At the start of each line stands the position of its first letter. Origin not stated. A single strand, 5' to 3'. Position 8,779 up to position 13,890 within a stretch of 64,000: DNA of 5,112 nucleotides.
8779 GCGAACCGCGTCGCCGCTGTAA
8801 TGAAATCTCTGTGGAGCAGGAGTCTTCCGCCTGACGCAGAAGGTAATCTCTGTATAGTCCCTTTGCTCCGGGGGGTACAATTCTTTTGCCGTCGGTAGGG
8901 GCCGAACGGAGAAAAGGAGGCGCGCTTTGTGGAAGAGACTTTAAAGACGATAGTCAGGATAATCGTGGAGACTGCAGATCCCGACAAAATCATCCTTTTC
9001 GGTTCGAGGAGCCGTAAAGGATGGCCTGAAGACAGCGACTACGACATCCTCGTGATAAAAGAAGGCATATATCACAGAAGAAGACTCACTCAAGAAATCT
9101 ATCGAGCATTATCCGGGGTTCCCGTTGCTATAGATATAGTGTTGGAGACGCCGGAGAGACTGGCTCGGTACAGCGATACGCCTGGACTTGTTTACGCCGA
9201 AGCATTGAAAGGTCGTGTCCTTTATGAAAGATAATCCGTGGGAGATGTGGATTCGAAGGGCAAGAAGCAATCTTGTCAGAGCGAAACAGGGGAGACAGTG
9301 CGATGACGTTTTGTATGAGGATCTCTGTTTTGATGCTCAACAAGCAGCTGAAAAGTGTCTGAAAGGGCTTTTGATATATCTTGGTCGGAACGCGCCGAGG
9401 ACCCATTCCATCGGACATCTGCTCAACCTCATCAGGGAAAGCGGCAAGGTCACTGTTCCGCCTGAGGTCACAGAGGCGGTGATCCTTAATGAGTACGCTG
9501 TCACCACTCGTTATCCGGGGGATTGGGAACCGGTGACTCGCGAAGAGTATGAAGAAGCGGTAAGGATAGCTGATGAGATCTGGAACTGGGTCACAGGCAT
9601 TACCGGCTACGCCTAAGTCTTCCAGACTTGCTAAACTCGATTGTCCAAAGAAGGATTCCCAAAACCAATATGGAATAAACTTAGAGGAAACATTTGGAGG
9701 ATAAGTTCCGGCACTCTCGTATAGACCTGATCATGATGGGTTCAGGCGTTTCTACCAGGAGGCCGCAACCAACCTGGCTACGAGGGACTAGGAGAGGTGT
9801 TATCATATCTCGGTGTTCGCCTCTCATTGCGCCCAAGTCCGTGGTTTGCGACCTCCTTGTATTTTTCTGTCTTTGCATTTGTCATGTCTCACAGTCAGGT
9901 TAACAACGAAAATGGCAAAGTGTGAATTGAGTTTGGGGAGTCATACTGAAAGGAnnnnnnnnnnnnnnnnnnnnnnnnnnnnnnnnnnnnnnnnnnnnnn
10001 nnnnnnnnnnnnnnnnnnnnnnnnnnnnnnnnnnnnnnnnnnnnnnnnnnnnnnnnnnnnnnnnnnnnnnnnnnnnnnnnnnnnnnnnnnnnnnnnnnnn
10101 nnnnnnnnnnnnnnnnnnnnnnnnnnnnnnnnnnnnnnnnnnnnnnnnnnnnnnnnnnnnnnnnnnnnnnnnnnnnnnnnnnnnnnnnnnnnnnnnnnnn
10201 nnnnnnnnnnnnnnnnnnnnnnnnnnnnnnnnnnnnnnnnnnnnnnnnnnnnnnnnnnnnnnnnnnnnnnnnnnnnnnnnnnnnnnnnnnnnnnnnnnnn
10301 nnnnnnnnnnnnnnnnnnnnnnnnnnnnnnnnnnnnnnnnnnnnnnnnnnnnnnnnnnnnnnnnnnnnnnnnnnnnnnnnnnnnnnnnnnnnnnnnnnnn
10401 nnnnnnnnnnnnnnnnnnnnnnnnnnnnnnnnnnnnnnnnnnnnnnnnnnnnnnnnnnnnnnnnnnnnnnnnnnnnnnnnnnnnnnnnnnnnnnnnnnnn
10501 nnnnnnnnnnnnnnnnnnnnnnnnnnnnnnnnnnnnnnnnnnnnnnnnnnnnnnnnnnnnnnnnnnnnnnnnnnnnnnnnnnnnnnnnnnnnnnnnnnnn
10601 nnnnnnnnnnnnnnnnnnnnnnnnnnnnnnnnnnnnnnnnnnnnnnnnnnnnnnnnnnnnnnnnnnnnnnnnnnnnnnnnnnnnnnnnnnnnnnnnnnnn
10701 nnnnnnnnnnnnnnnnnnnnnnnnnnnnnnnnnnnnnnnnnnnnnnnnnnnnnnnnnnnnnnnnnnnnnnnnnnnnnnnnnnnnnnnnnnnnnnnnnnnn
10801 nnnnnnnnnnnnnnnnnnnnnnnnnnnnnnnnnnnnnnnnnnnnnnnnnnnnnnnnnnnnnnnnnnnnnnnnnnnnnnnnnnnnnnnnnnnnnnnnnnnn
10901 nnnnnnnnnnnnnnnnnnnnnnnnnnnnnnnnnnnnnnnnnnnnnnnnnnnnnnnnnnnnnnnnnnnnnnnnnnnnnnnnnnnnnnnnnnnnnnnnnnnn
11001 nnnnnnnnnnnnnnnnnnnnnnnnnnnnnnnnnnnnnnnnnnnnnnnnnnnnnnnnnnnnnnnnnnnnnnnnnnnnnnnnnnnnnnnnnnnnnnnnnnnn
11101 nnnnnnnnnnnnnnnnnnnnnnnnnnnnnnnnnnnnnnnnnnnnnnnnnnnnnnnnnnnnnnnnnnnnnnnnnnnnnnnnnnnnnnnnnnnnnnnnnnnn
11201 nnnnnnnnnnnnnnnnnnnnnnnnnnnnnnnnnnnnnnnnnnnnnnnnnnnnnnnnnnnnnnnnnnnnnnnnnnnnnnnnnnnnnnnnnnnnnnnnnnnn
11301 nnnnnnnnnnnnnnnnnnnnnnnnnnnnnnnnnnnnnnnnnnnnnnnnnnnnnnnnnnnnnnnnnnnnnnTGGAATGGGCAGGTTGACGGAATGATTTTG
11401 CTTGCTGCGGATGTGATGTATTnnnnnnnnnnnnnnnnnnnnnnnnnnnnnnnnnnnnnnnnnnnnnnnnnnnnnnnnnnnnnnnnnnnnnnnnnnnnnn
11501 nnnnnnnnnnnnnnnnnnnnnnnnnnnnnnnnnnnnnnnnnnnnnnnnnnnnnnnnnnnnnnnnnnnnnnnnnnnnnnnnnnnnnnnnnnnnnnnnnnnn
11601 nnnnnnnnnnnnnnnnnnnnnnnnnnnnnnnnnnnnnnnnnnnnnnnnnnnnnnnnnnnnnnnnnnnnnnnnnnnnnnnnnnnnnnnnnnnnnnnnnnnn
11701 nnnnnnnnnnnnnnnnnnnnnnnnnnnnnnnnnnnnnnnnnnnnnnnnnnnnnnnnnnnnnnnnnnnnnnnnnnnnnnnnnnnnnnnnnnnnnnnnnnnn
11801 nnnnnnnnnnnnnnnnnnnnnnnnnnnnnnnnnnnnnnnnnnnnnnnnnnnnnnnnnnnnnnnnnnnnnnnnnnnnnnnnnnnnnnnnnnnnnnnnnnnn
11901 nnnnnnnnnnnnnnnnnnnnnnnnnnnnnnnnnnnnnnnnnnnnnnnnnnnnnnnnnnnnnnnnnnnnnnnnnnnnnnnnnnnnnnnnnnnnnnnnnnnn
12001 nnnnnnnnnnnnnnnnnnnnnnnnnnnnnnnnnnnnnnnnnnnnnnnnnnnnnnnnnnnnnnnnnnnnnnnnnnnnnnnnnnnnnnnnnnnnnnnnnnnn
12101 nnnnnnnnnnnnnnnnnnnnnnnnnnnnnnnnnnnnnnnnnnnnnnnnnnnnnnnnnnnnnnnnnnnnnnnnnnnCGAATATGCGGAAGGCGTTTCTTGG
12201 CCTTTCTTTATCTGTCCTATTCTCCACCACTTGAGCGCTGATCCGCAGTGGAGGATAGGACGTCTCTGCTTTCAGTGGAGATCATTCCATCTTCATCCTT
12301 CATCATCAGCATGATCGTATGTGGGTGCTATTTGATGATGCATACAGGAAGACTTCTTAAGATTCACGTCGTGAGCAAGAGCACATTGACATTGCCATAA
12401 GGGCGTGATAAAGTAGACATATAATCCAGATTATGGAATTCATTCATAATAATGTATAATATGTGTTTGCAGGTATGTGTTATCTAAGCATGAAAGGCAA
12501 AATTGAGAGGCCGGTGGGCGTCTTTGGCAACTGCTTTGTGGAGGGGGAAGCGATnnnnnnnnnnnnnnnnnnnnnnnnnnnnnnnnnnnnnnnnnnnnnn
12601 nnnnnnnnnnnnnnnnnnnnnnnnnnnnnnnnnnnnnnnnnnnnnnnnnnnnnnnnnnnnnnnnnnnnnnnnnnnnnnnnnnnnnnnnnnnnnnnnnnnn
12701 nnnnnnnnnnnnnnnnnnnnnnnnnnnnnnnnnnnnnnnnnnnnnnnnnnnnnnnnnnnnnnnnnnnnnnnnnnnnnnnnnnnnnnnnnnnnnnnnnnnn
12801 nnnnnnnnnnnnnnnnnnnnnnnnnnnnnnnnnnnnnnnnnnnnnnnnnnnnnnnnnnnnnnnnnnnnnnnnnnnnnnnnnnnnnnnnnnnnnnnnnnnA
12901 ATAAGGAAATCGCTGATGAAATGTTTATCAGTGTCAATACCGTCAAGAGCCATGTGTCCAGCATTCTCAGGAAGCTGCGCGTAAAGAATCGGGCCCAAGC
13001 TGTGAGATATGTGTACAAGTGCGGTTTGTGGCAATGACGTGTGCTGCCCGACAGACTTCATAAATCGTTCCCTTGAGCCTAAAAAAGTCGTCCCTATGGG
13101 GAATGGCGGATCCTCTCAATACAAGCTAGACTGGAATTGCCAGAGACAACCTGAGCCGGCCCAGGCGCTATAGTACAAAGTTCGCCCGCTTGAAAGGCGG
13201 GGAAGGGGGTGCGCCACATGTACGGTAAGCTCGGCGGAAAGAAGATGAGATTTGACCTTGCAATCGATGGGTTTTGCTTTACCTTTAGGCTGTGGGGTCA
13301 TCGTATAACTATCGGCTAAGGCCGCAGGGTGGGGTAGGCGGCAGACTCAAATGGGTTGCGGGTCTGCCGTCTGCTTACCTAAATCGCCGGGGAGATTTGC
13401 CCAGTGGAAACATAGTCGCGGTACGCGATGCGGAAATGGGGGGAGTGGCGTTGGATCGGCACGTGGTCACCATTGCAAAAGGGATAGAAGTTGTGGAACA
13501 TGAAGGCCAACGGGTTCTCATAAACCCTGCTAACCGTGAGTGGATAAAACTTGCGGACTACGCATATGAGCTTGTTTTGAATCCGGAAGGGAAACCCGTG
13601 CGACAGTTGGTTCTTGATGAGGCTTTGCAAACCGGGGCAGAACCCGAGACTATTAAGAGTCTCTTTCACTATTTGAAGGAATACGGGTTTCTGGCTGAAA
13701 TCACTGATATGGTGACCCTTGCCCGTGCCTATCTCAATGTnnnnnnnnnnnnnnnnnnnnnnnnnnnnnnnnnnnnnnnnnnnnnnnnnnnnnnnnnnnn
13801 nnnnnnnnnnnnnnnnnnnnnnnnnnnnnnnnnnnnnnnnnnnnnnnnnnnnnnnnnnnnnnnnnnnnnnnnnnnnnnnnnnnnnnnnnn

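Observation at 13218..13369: Candidate precursor peptide with one Cys, Lys-Lys, Trp and a downstream hairpin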

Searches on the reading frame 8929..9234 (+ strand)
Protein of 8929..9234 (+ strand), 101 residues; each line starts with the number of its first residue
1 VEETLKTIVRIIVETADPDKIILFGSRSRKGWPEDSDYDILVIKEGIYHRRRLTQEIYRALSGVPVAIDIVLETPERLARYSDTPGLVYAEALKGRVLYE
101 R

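Call 64: search_protein_families(library=pfam, proteins=[window:8929-9234:+], max_evalue=0.001)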
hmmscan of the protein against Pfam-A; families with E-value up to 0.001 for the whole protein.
window:8929-9234:+ (101 aa): 2 families
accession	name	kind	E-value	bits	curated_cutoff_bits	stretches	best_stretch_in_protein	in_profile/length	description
PF18765.7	Polbeta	-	4.6e-09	36.8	26.9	1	7-101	2-90/93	Polymerase beta, Nucleotidyltransferase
PF01909.29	NTP_transf_2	-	3.4e-07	31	21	1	6-78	2-79/93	Nucleotidyltransferase domain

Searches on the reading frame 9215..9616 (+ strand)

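Call 64: search_protein_families(library=pfam, proteins=[window:9215-9616:+], max_evalue=0.001)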
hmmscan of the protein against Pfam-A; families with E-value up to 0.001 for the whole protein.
window:9215-9616:+ (133 aa): 1 family
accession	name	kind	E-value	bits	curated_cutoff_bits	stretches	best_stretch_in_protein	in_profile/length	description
PF05168.19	HEPN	-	2.4e-29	102.3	22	1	10-127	2-115/117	HEPN domain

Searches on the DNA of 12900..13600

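Call 6: search_rna_families(source=window, start=12900, end=13600, threshold=evalue, max_evalue=10)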
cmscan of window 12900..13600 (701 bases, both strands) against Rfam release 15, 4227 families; matches with E-value up to 10: 1.
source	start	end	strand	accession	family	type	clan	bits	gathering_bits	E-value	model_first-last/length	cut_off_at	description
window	13268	13296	+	RF01104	SBWMV2_UPD-PKb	Cis-reg;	-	14.8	39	6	1-29/29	no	Pseudoknot of upstream pseudoknot domain (UPD) of the 3'UTR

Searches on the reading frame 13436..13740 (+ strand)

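Call 48: search_protein_families(library=pfam, proteins=[window:13436-13740:+], max_evalue=10)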
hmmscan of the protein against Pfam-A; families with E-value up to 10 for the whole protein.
window:13436-13740:+ (101 aa): 1 family
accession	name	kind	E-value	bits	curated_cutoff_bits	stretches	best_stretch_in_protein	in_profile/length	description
PF06941.18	NT5C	-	0.037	14.3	24.8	1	35-91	18-68/180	5' nucleotidase, deoxy (Pyrimidine), cytosolic type C protein (NT5C)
